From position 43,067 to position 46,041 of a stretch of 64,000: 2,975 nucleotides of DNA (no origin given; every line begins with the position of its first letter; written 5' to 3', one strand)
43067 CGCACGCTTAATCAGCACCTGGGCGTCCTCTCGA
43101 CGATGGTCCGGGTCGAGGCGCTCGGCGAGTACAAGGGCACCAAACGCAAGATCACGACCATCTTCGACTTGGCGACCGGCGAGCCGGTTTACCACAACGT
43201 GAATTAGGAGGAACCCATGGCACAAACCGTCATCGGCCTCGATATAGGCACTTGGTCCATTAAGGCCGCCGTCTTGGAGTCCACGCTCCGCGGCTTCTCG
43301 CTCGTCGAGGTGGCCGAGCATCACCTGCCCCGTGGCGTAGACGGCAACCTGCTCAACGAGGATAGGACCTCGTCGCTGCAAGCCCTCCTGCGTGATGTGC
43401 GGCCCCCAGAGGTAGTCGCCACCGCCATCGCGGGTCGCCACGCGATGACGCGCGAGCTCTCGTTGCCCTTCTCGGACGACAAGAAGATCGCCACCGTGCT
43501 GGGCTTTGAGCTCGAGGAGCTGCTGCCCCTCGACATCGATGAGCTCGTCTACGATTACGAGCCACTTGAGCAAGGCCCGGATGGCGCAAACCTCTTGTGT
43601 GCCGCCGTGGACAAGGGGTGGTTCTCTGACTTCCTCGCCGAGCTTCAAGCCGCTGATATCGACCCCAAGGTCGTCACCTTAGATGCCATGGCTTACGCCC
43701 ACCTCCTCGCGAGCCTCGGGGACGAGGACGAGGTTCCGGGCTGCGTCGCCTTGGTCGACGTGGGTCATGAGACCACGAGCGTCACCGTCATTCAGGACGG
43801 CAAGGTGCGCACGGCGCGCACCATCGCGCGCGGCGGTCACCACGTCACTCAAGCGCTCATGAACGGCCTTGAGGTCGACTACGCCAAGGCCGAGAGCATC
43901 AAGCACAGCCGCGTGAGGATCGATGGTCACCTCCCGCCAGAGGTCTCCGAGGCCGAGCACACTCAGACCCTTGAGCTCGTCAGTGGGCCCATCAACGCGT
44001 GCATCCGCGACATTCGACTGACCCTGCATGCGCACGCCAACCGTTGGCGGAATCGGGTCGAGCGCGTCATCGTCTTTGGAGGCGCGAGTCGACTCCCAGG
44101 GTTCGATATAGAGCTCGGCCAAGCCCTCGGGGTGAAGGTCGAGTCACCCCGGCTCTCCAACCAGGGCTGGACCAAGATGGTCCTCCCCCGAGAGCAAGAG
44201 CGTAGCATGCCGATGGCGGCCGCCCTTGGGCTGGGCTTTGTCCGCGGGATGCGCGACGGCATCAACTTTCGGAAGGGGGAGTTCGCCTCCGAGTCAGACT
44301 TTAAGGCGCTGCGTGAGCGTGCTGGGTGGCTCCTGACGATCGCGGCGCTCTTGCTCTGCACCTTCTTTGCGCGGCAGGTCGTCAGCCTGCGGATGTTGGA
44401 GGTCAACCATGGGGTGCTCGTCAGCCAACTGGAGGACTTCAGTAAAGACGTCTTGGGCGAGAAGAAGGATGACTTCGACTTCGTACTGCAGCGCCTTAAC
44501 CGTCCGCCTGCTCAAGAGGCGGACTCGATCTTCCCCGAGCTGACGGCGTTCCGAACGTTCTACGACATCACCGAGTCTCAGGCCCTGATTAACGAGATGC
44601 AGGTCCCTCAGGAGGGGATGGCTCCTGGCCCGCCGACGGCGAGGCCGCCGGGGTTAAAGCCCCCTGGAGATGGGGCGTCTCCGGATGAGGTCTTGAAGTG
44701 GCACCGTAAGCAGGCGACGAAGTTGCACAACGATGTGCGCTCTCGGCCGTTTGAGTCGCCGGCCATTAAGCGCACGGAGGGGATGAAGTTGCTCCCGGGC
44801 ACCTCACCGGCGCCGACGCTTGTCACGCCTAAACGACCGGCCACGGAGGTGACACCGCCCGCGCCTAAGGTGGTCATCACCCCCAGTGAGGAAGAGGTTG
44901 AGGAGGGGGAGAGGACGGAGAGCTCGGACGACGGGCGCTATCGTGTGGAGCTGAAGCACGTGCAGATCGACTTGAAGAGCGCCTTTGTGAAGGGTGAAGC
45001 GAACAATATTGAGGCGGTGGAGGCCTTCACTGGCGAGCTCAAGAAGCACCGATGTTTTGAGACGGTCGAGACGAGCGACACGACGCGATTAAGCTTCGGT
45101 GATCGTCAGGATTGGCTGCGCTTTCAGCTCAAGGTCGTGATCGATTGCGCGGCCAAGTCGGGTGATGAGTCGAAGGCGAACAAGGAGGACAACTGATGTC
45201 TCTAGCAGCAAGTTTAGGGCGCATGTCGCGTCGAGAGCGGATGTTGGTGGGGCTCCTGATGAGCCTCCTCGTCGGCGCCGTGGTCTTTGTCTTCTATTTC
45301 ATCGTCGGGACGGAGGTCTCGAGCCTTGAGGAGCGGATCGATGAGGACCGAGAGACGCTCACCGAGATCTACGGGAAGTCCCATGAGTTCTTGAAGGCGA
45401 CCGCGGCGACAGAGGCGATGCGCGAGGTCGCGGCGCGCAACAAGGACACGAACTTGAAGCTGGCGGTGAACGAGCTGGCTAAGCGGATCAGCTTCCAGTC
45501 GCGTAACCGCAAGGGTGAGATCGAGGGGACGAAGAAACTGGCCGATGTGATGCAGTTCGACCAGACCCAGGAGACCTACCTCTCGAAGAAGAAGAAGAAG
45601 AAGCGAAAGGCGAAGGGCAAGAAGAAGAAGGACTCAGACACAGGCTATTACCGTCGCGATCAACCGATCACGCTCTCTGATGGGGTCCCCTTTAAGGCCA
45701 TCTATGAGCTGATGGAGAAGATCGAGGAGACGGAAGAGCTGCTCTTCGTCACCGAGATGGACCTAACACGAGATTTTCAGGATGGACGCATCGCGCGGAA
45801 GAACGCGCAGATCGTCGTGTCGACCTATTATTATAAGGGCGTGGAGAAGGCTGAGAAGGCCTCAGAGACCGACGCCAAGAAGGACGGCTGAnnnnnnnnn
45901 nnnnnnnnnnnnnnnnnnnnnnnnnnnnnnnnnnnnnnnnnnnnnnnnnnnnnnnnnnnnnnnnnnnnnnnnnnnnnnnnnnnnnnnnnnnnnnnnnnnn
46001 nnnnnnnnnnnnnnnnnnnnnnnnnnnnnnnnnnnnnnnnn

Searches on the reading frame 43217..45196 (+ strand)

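Call 35: search_protein_families(library=pfam, proteins=[window:43217-45196:+], max_evalue=0.001)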
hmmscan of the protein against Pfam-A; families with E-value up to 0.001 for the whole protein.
window:43217-45196:+ (659 aa): 4 families
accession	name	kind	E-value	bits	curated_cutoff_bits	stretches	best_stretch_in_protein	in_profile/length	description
PF11104.14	PilM_2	-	2.3e-26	93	27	1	7-309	1-303/340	Type IV pilus assembly protein PilM;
PF14450.12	FtsA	-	1.1e-13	52.1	31.8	1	178-312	1-113/127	Cell division protein FtsA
PF25216.1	Volactin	-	0.00016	21.7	35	0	180-304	171-291/321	Volactin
PF05134.19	T2SSL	-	0.00016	21.6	25.5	1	66-159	48-137/231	Type II secretion system (T2SS), protein L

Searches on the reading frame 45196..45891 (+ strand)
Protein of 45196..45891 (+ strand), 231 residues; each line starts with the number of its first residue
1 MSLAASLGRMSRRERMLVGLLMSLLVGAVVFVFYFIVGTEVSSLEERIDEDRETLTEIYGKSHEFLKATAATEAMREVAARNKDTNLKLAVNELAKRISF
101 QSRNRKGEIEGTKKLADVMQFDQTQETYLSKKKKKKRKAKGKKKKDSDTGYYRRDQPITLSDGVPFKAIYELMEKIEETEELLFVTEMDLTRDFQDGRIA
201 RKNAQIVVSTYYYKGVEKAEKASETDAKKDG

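Call 35: search_protein_families(library=pfam, proteins=[window:45196-45891:+], max_evalue=0.001)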
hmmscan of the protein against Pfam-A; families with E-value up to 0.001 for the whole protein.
window:45196-45891:+ (231 aa): 1 family
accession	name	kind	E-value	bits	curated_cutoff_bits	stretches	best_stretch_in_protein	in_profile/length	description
PF04612.17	T2SSM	-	0.00021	22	27.8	0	5-100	6-96/160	Type II secretion system (T2SS), protein M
